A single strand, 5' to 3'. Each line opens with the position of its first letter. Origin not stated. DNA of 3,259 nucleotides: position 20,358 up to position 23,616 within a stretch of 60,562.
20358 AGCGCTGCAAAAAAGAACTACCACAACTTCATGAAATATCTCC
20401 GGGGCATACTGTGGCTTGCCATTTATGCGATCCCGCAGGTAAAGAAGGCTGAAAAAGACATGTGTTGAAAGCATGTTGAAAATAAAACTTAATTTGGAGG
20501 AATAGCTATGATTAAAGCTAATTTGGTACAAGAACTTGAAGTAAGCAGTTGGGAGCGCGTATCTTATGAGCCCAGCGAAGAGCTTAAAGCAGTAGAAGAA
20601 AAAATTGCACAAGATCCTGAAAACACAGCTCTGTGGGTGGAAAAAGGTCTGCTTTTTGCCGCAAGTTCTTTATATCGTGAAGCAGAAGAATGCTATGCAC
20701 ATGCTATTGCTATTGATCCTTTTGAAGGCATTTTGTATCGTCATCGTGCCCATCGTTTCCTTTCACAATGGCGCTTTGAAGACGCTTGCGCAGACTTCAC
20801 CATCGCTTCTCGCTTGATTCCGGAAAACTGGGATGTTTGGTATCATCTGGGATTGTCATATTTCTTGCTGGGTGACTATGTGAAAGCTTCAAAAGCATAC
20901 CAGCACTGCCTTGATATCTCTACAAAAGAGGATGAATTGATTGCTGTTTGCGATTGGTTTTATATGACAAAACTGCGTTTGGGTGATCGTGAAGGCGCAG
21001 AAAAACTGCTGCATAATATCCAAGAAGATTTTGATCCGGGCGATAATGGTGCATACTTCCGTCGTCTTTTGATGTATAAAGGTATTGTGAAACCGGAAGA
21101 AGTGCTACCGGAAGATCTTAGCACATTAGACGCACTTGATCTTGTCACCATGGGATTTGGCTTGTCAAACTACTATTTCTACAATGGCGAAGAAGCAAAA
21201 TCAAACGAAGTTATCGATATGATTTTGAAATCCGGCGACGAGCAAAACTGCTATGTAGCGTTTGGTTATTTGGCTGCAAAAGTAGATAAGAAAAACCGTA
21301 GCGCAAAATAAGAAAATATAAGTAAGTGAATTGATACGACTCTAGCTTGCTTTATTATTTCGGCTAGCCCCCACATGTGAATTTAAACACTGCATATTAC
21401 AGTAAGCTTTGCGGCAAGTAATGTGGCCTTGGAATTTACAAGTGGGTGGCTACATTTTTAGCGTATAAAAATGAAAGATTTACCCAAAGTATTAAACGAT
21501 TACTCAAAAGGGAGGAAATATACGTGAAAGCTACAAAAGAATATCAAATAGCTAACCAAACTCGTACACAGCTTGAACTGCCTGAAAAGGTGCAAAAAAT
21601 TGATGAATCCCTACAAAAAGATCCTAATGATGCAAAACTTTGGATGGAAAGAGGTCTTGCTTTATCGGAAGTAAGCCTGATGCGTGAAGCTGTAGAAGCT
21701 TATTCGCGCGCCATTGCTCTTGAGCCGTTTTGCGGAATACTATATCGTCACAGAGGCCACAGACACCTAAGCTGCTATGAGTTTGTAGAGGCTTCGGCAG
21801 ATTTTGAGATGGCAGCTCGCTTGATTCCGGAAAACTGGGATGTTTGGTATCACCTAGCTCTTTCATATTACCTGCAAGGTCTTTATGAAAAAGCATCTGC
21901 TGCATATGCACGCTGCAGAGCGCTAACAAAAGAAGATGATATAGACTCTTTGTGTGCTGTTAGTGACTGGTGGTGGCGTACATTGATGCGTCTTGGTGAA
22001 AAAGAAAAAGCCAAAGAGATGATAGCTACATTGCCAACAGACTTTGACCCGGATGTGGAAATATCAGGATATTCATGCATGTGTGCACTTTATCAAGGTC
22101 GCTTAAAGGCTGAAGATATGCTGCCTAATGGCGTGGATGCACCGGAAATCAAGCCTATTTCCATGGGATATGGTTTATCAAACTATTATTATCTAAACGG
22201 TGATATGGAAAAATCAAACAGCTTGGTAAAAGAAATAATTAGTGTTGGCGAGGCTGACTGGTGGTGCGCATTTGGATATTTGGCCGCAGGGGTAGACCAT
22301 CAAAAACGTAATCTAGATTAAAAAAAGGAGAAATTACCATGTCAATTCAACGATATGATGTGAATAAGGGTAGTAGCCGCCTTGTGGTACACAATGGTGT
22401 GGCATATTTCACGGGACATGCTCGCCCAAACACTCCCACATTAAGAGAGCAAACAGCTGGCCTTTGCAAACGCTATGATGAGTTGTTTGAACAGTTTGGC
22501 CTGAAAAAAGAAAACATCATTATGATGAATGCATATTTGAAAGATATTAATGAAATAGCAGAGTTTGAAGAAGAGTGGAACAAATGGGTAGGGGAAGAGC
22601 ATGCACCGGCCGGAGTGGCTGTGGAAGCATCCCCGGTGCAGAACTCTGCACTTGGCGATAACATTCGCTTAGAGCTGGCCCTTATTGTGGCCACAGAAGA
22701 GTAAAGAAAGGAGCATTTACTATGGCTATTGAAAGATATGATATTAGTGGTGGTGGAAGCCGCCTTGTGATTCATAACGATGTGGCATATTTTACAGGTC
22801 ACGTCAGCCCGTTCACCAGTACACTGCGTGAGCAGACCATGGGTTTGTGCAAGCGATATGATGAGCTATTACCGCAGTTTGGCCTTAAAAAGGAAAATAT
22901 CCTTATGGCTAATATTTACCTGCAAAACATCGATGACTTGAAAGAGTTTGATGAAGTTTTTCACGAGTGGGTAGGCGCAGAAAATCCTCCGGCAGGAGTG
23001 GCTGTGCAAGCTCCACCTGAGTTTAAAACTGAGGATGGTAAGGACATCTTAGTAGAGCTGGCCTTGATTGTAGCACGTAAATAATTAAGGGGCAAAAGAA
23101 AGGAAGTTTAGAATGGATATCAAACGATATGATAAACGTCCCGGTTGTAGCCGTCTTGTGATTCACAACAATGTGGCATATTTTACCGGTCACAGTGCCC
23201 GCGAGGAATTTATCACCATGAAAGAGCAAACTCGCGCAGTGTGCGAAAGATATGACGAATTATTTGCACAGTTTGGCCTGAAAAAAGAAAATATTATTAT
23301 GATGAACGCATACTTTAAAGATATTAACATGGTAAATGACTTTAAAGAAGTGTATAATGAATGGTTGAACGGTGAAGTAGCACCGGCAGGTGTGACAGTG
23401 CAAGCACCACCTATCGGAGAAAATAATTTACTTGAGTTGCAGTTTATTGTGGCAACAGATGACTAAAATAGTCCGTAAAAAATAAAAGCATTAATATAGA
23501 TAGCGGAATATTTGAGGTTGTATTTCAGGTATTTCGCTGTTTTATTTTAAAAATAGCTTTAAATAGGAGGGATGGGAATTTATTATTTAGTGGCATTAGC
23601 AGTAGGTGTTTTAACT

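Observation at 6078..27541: AraC-flanked transport/catabolic locus with amplified paralogs and no recognisable substrate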

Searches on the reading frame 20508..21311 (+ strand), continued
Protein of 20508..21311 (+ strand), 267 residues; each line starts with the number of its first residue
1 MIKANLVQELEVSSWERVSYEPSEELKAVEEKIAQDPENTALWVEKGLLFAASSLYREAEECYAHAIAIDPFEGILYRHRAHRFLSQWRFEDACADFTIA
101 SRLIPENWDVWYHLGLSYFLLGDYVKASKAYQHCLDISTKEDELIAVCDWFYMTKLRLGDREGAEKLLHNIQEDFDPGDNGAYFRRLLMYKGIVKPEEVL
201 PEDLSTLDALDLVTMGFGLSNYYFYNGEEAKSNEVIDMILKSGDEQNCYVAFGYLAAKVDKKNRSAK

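Call 75: search_protein_families(library=ncbifam, proteins=[L069:11456-12580:+, L069:12577-13656:+, L004:14354-15520:+, L004:12038-13993:+, L051:8896-9894:+, L053:10845-11882:+, L001:10854-11888:+, L069:9796-10821:+, L069:10818-11459:+], max_evalue=1e-8)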
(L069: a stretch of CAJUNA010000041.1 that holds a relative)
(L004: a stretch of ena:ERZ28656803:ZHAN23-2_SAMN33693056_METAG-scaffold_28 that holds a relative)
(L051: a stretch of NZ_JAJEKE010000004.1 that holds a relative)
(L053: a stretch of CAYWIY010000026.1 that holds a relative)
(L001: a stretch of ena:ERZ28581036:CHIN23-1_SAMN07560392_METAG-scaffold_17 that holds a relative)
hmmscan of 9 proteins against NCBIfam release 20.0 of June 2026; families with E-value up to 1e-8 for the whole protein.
L069:11456-12580:+ (374 aa): 13 families
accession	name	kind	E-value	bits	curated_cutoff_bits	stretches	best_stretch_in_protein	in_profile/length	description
NF051886.1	XaaProDiPepCaul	equivalog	4.7e-13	48.9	500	0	281-357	305-379/398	Xaa-Pro dipeptidase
NF006056.0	PRK08204.1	subfamily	6e-13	48.4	391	0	5-111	9-121/449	hypothetical protein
NF011990.0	PRK15446.2-6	subfamily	2e-12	46.5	233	0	281-371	297-381/390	alpha-D-ribose 1-methylphosphonate 5-triphosphate diphosphatase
TIGR01224.1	hutI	equivalog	3.1e-12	46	298.15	0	279-352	278-352/377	imidazolonepropionase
NF058538.1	ergo_util_ErtD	equivalog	5.8e-11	41.9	600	0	294-356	332-392/446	hydantoin-5-propionate amidohydrolase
NF011986.0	PRK15446.2-2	equivalog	1.8e-10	40.2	465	0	281-370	293-375/406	alpha-D-ribose 1-methylphosphonate 5-triphosphate diphosphatase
TIGR02318.1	phosphono_phnM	equivalog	2e-10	40.1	390.55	0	301-371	306-374/376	phosphonate metabolism protein PhnM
NF009941.0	PRK13404.1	subfamily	2.7e-10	39.5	647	0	324-353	375-404/478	dihydropyrimidinase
NF011989.0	PRK15446.2-5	equivalog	3.9e-10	39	565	0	284-372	292-377/385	alpha-D-ribose 1-methylphosphonate 5-triphosphate diphosphatase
NF011984.0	PRK15446.1-5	equivalog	4.4e-10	38.9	260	0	283-372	296-378/379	alpha-D-ribose 1-methylphosphonate 5-triphosphate diphosphatase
NF006689.0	PRK09237.1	equivalog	1.7e-09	36.8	371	0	21-70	25-73/383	amidohydrolase/deacetylase family metallohydrolase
NF011987.0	PRK15446.2-3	subfamily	4e-09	35.8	253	0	306-372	318-383/395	alpha-D-ribose 1-methylphosphonate 5-triphosphate diphosphatase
TIGR00221.1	nagA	equivalog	6.9e-09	35.1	225.65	0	317-352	332-367/380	N-acetylglucosamine-6-phosphate deacetylase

L069:12577-13656:+ (359 aa): 8 families
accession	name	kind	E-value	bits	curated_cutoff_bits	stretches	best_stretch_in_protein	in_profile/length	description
TIGR01224.1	hutI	equivalog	4.8e-14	52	298.15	0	265-340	278-356/377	imidazolonepropionase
NF006056.0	PRK08204.1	subfamily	9.4e-14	51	391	0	270-334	315-378/449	hypothetical protein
NF051886.1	XaaProDiPepCaul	equivalog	1.7e-12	47.1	500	0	267-342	305-380/398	Xaa-Pro dipeptidase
NF011990.0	PRK15446.2-6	subfamily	1.7e-10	40.2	233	0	3-60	4-64/390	alpha-D-ribose 1-methylphosphonate 5-triphosphate diphosphatase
TIGR02318.1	phosphono_phnM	equivalog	2.3e-10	39.9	390.55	0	4-78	2-72/376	phosphonate metabolism protein PhnM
NF011984.0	PRK15446.1-5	equivalog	6.9e-10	38.3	260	0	12-80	14-78/379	alpha-D-ribose 1-methylphosphonate 5-triphosphate diphosphatase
NF011986.0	PRK15446.2-2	equivalog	2e-09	36.8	465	0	268-355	294-376/406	alpha-D-ribose 1-methylphosphonate 5-triphosphate diphosphatase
NF005211.0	PRK06687.1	equivalog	5.3e-09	35.3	703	0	301-334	337-370/419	TRZ/ATZ family protein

L004:14354-15520:+ (388 aa): 35 families (the best 25 are shown)
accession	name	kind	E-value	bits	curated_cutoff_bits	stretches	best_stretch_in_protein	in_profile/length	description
NF051886.1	XaaProDiPepCaul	equivalog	7.1e-19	68.1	500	1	294-380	304-390/398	Xaa-Pro dipeptidase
TIGR01224.1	hutI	equivalog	2.1e-18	66.4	298.15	0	18-64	2-49/377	imidazolonepropionase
NF006056.0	PRK08204.1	subfamily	1.5e-17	63.6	391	1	3-64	6-67/449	hypothetical protein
NF006689.0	PRK09237.1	equivalog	1.3e-16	60.2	371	1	2-64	5-66/383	amidohydrolase/deacetylase family metallohydrolase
TIGR00857.1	pyrC_multi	subfamily_domain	1.8e-15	56.9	279.05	0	20-65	6-49/412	dihydroorotase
NF009060.0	PRK12394.1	equivalog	9e-15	54.3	442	0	2-65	5-66/381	metallo-dependent hydrolase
TIGR02033.1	D-hydantoinase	equivalog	1.1e-14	54.3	393.25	1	2-71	1-67/454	dihydropyrimidinase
NF006845.0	PRK09357.2-6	equivalog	1e-13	50.8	728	1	2-64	3-64/428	dihydroorotase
TIGR03178.1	allantoinase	equivalog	2e-13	50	357.85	0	4-76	4-71/441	allantoinase AllB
NF011990.0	PRK15446.2-6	subfamily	3.7e-13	48.9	233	0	329-386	329-383/390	alpha-D-ribose 1-methylphosphonate 5-triphosphate diphosphatase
NF009941.0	PRK13404.1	subfamily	4.7e-13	48.6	647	0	13-65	15-64/478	dihydropyrimidinase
NF005557.0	PRK07228.1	equivalog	8.6e-13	47.8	522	0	326-369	337-380/445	5'-deoxyadenosine deaminase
NF011989.0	PRK15446.2-5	equivalog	3.1e-12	45.9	565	0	17-63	18-62/385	alpha-D-ribose 1-methylphosphonate 5-triphosphate diphosphatase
TIGR03121.1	one_C_dehyd_A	equivalog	4.4e-12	45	392.75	0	2-65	2-63/556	formylmethanofuran dehydrogenase subunit A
NF005791.0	PRK07627.1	equivalog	5.6e-12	45.3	442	0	2-63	3-63/425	dihydroorotase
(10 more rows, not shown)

L004:12038-13993:+ (651 aa): 2 families
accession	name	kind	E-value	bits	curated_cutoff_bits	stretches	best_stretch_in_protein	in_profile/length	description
NF053518.1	DipepPtdsDpp5Prph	equivalog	2.2e-48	165.3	900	1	217-649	228-655/655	dipeptidyl-peptidase Dpp5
NF033523.0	lasso_peptidase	equivalog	4.2e-22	78.6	400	1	303-622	282-614/638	Atxe2 family lasso peptide isopeptidase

L051:8896-9894:+ (332 aa): 0 families

L053:10845-11882:+ (345 aa): 1 family
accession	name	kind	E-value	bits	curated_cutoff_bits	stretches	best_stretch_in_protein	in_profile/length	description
TIGR02994.1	ectoine_eutE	equivalog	1.9e-15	56.7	402.7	1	41-291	44-285/325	N(2)-acetyl-L-2,4-diaminobutanoate deacetylase DoeB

L001:10854-11888:+ (344 aa): 6 families
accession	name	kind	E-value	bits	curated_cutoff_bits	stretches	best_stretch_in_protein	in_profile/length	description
TIGR02993.1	ectoine_eutD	equivalog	4.2e-17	62.3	613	1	10-213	7-204/391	ectoine hydrolase DoeA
NF040821.1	dipep_PepQ_Arch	equivalog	1.2e-15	57.4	630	1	275-340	280-345/346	Xaa-Pro dipeptidase PepQ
NF007310.0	PRK09795.1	equivalog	1.7e-11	43.6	393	0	268-340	283-355/361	aminopeptidase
NF011720.0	PRK15173.1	subfamily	4.9e-10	38.9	420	0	273-342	272-341/343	peptidase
NF011173.0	PRK14575.1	equivalog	9.5e-10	38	850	0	273-342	335-404/406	putative peptidase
NF038259.1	ectoine_DoeA_2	exception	1.3e-09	37.3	575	0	8-221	8-203/386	ectoine hydrolase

L069:9796-10821:+ (341 aa): 4 families
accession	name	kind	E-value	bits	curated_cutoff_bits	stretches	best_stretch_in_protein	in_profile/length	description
NF011049.0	PRK14479.1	subfamily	4.7e-129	431.5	492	1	1-335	1-329/568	dihydroxyacetone kinase family protein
TIGR02363.1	dhaK1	equivalog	5.3e-113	377.4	406.25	1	1-331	1-327/329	dihydroxyacetone kinase subunit DhaK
TIGR02361.1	dak_ATP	equivalog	1.6e-78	264.7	574.95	1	2-334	1-344/583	glycerone kinase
TIGR02362.1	dhaK1b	equivalog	4.7e-70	236.3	413.25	1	3-330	1-323/326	DhaKLM operon coactivator DhaQ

L069:10818-11459:+ (213 aa): 3 families
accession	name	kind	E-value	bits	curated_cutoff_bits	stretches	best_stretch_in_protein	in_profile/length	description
NF011049.0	PRK14479.1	subfamily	2.1e-36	125.7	492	1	3-201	360-562/568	dihydroxyacetone kinase family protein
TIGR02365.1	dha_L_ycgS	equivalog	5.5e-34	117.6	138.3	1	9-199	3-192/196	dihydroxyacetone kinase subunit DhaL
TIGR02361.1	dak_ATP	equivalog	1.9e-20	73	574.95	1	4-201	382-582/583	glycerone kinase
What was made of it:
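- The frequent partners are S9 Dpp5-like and M19 dipeptidases and Xaa-Pro-dipeptidase-like amidohydrolases (call 75).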

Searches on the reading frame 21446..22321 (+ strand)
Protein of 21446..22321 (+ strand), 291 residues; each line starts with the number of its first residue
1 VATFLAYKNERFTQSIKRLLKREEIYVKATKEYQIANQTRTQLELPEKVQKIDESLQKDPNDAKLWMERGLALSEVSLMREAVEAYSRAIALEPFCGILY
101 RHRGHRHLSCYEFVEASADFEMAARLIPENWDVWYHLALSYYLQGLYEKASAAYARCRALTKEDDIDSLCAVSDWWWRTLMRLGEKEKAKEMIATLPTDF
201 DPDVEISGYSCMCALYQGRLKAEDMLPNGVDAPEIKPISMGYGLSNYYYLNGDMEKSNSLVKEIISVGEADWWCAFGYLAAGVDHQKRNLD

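Call 4: search_protein_families(library=pfam, proteins=[window:21446-22321:+])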
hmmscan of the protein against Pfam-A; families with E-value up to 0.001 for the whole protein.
window:21446-22321:+ (291 aa): 11 families
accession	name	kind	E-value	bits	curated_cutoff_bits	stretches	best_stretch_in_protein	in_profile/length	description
PF07719.23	TPR_2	-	1e-10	41.3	27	1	132-163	2-33/34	Tetratricopeptide repeat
PF13414.12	TPR_11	-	2e-08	34.2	26.8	0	115-145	12-42/42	TPR repeat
PF00515.34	TPR_1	-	2.9e-08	33.6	27.8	1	63-94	1-32/34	Tetratricopeptide repeat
PF13371.12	TPR_9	-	7e-08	32.8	35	0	53-94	19-60/73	Tetratricopeptide repeat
PF23914.1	TPR_CcmH_CycH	-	2.9e-07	30.9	42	1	54-165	41-155/158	Cytochrome c-type biogenesis protein H TPR domain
PF13431.12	TPR_17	-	9.7e-07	29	24.4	0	122-150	4-32/34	Tetratricopeptide repeat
PF14559.12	TPR_19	-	1.2e-06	29.2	25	0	113-161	7-55/68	Tetratricopeptide repeat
PF13181.12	TPR_8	-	3.2e-06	27.3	25.7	0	133-157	3-27/34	Tetratricopeptide repeat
PF13432.12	TPR_16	-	6.6e-06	26.9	32.7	0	115-156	15-56/65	Tetratricopeptide repeat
PF13428.12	TPR_14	-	1.3e-05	25.9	23.5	0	131-164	1-34/44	Tetratricopeptide repeat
PF13174.12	TPR_6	-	0.00064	20.7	26.3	0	132-158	1-27/33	Tetratricopeptide repeat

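Call 6: search_protein_families(library=ncbifam, proteins=[window:21446-22321:+], max_evalue=0.00001)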
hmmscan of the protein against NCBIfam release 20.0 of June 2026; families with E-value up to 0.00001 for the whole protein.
window:21446-22321:+ (291 aa): 3 families
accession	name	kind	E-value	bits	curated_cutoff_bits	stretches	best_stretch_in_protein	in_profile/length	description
TIGR02552.1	LcrH_SycD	equivalog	7e-09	35.5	104.8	0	104-192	25-108/136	SycD/LcrH family type III secretion system chaperone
NF040959.1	MamA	equivalog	3.1e-08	33.3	200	1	24-159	38-167/204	magnetosome protein MamA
TIGR00990.1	3a0801s09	subfamily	9.4e-06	24.5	757.25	0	49-158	351-460/615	mitochondrial import receptor subunit TOM70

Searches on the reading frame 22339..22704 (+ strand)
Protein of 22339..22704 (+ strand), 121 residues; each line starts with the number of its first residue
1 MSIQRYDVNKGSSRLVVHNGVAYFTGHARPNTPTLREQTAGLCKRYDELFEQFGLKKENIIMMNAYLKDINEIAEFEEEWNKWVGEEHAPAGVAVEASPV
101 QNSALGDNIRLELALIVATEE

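Call 4: search_protein_families(library=pfam, proteins=[window:22339-22704:+])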
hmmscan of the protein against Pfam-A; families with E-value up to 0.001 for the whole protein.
window:22339-22704:+ (121 aa): 1 family
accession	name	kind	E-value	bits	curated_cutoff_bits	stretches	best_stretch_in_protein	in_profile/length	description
PF01042.26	Ribonuc_L-PSP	-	6.6e-12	45.9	27.3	1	13-103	12-110/121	Endoribonuclease L-PSP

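Call 7: search_protein_families(library=ncbifam, proteins=[window:22339-22704:+], max_evalue=0.00001)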
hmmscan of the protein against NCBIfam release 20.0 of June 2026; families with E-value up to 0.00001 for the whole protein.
window:22339-22704:+ (121 aa): 0 families

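Call 22: search_solved_structures(query=window:22339-22704:+, max_evalue=1, show_alignments=2)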
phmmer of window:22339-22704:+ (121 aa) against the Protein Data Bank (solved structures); distinct sequences matched with E-value up to 1: 23.
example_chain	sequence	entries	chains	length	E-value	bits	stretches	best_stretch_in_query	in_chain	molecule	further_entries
9bk1_A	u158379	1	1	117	1e-12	51.3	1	1-101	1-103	L-PSP family protein PSPTO_0102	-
3gtz_A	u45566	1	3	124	7.9e-09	38.8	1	1-100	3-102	Putative translation initiation inhibitor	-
3kjj_A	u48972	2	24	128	8.2e-09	38.7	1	6-98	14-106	NMB1025 protein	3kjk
9bjv_A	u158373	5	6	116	1.3e-07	34.9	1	8-105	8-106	RidA family protein PA5083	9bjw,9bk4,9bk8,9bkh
9bjy_B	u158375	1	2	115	1.5e-07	34.7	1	9-105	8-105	RidA family protein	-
2dyy_A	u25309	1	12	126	1.4e-05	28.3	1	35-103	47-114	UPF0076 protein PH0854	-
7kgc_A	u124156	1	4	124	2.1e-05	27.7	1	14-100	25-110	Putative translation initiation inhibitor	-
3k12_A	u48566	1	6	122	2.9e-05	27.3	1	3-93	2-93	uncharacterized protein A6V7T0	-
8v8r_A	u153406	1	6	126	0.0034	20.7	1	33-100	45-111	Enamine/imine deaminase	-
7cd2_A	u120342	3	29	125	0.0046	20.2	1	33-106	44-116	YabJ protein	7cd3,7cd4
5y6u_A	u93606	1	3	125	0.0063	19.8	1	33-106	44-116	YabJ protein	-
1qd9_A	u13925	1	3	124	0.0065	19.7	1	33-106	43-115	PURINE REGULATORY PROTEIN YABJ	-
5v4d_A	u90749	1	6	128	0.036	17.3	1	13-105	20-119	Putative translational inhibitor protein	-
1jd1_A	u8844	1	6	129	0.043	17.1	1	45-100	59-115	HYPOTHETICAL 13.9 KDA PROTEIN IN FCY2-PET117 INTERGENIC REGION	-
5yu2_A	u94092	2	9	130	0.06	16.6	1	16-101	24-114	Translation initiation inhibitor homologue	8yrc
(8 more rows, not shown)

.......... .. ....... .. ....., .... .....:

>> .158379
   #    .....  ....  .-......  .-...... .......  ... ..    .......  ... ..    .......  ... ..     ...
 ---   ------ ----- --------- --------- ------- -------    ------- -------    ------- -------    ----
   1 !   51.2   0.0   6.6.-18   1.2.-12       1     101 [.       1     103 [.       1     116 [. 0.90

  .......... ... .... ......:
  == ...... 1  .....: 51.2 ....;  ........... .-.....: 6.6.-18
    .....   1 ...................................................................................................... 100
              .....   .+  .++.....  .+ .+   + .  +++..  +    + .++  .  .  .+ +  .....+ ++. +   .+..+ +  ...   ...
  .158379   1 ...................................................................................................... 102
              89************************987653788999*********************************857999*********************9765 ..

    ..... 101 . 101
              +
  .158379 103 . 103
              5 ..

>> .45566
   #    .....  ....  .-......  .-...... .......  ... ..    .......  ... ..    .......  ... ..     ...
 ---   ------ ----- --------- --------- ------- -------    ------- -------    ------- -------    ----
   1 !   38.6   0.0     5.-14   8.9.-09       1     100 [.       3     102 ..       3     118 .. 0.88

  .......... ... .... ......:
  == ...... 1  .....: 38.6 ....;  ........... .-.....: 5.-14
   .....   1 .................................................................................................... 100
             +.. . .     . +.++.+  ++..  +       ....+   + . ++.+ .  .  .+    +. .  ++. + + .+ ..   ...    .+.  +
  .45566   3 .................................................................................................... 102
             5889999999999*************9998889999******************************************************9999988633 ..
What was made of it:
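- On RidA-type imine/enamine deaminase: The query reads 'apaGvavea' where PSPTO_0102 reads 'apaRatvea' (call 22).
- Closest known: RidA/YjgF. Same: Nearest solved relatives are the Rid-family proteins PSPTO_0102 and PA5083 (call 22).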

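Call 63: find_homologous_proteins(query=window:22339-22704:+, max_evalue=1e-10)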
Query window:22339-22704:+ (121 aa): 47 proteins with E <= 1e-10 among 78 candidates.
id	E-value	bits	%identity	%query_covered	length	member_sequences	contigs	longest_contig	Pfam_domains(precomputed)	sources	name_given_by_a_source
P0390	2.1e-74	265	100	100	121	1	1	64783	PF01042.27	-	-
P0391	5.7e-65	234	87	100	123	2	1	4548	PF01042.27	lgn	-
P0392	5.0e-59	215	81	100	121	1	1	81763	PF01042.27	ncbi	-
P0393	2.9e-58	213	81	99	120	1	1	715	PF01042.27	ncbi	-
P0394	1.5e-42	162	65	99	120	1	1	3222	PF01042.27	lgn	-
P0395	2.4e-42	161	63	99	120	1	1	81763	PF01042.27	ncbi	-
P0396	7.2e-41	157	63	98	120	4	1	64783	PF01042.27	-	-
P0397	1.1e-36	143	60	99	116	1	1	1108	PF01042.27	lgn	-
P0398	5.8e-36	141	60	100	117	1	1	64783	PF01042.27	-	-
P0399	3.2e-35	138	65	79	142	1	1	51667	PF01042.27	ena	-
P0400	4.4e-35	138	61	99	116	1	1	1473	PF01042.27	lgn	-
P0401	4.9e-35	138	55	98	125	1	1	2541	PF01042.27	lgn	-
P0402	9.6e-35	137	59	99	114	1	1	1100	PF01042.27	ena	-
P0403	1.9e-34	136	58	99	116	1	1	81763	PF01042.27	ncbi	-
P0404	2.2e-34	136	59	99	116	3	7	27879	PF01042.27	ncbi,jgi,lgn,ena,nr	ncbi:MAG: hypothetical protein HFG27_00570 [Provencibacterium sp.]|jgi:enamine deaminase RidA (YjgF/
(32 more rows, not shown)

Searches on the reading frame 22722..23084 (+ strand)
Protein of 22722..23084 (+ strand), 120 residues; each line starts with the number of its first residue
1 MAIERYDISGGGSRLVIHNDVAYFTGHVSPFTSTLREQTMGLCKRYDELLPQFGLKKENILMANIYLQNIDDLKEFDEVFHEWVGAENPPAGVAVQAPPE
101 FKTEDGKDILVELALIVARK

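Call 4: search_protein_families(library=pfam, proteins=[window:22722-23084:+])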
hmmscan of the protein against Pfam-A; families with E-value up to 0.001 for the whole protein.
window:22722-23084:+ (120 aa): 1 family
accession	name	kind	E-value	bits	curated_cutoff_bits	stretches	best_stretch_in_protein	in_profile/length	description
PF01042.26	Ribonuc_L-PSP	-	3.3e-11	43.7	27.3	1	13-116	12-118/121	Endoribonuclease L-PSP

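Call 7: search_protein_families(library=ncbifam, proteins=[window:22722-23084:+], max_evalue=0.00001)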
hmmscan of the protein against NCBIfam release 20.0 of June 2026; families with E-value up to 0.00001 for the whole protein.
window:22722-23084:+ (120 aa): 0 families

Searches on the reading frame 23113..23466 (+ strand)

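Call 4: search_protein_families(library=pfam, proteins=[window:23113-23466:+])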
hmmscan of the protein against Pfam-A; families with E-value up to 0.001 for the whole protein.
window:23113-23466:+ (117 aa): 1 family
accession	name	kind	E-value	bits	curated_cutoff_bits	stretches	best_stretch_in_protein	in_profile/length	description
PF01042.26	Ribonuc_L-PSP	-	1.6e-14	54.4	27.3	1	13-114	12-120/121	Endoribonuclease L-PSP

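Call 7: search_protein_families(library=ncbifam, proteins=[window:23113-23466:+], max_evalue=0.00001)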
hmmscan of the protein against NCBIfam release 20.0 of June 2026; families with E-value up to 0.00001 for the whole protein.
window:23113-23466:+ (117 aa): 1 family
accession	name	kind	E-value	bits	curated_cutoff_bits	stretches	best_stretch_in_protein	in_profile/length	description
TIGR00004.1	TIGR00004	subfamily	4.4e-08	33.4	106.25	1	34-113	42-123/125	Rid family detoxifying hydrolase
